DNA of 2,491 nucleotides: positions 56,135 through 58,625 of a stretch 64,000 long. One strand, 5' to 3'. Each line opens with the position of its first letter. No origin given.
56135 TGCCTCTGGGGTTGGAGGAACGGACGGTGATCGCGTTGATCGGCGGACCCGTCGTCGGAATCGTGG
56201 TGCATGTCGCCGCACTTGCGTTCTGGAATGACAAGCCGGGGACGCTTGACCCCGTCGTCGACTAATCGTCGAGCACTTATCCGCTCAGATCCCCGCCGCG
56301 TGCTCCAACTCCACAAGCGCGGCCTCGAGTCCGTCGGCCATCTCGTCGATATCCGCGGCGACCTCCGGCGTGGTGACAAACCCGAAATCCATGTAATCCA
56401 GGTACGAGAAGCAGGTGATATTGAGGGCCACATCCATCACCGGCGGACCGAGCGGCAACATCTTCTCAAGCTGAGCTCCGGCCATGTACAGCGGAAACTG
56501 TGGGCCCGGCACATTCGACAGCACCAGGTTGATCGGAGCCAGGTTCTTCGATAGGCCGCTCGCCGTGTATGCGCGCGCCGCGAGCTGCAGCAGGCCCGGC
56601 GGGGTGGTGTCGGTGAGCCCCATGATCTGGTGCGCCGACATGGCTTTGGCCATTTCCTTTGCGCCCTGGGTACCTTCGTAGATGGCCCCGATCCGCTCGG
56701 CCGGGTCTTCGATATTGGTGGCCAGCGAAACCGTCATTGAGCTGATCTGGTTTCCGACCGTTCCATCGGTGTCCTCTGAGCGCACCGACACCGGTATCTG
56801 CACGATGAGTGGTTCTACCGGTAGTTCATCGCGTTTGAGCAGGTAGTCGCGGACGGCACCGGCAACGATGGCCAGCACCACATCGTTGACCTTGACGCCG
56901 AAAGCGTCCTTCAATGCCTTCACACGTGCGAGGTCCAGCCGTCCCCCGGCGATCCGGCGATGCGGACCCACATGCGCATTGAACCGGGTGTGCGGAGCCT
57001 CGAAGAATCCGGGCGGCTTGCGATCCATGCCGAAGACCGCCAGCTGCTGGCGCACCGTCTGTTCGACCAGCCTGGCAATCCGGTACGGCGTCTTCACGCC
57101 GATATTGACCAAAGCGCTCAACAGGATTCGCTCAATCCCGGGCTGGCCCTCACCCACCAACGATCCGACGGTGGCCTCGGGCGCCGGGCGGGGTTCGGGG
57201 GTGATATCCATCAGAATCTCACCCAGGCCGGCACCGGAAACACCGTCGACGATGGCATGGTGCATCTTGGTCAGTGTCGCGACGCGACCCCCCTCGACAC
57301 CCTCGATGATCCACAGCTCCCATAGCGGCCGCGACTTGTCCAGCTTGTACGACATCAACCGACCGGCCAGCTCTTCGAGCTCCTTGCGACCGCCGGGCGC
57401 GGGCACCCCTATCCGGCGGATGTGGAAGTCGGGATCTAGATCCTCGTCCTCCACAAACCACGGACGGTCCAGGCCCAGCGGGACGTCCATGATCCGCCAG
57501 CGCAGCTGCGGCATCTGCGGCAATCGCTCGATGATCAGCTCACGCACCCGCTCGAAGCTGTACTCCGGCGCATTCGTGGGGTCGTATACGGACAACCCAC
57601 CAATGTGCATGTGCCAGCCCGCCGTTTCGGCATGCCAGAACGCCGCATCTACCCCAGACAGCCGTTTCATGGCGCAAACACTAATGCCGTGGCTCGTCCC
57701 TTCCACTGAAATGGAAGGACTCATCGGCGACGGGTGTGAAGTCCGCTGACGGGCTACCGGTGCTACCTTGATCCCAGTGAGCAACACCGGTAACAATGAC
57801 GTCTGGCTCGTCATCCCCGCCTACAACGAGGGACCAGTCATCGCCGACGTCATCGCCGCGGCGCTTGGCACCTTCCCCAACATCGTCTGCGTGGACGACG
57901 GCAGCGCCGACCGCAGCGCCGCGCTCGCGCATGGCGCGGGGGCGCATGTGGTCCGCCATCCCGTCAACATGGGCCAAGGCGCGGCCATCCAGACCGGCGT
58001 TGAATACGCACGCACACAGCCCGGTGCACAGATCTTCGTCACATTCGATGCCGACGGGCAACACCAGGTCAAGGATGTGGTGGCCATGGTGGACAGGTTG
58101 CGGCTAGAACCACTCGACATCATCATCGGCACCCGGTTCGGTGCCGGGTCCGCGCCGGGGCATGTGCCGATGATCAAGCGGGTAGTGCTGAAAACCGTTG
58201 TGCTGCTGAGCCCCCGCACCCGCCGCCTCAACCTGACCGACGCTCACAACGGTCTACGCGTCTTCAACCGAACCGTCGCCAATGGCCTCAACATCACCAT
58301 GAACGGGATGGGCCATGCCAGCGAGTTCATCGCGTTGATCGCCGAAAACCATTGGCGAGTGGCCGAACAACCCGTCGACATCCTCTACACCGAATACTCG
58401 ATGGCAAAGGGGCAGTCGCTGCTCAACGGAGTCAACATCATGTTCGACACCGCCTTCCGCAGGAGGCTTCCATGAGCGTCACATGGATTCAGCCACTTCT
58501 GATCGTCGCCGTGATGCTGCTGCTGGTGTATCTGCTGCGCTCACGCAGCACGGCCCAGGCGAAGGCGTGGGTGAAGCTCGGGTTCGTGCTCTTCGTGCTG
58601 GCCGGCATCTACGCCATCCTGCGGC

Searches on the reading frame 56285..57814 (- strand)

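Call 6: search_protein_families(library=pfam, proteins=[window:56285-57814:-], max_evalue=0.01)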
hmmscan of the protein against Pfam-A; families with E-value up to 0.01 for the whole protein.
window:56285-57814:- (509 aa): 3 families
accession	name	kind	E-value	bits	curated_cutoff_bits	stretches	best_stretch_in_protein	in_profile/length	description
PF03007.21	WS_DGAT_cat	-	9.6e-82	275.1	23.6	1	52-313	1-263/263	Wax ester synthase/diacylglycerol acyltransferase catalytic domain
PF06974.18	WS_DGAT_C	-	1.4e-31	109.9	20.7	1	354-503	2-144/145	WS/DGAT C-terminal domain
PF00668.25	Condensation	-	0.00077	18.7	30.6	1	147-202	100-155/456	Condensation domain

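Call 7: search_protein_families(library=ncbifam, proteins=[window:56285-57814:-], max_evalue=0.01)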
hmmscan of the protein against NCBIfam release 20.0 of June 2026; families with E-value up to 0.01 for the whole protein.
window:56285-57814:- (509 aa): 1 family
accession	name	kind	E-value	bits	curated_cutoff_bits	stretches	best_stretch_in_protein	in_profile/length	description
TIGR02946.1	acyl_WS_DGAT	subfamily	1.2e-147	492.5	309.95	1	52-507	1-453/453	wax ester/triacylglycerol synthase family O-acyltransferase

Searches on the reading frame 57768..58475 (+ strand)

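Call 72: search_protein_families(library=pfam, proteins=[window:57768-58475:+], max_evalue=0.00001)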
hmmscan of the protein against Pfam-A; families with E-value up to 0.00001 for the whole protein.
window:57768-58475:+ (235 aa): 1 family
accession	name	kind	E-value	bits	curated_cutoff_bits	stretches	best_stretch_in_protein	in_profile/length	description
PF00535.33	Glycos_transf_2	-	1e-23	84.5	23.3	1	14-171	2-164/168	Glycosyl transferase family 2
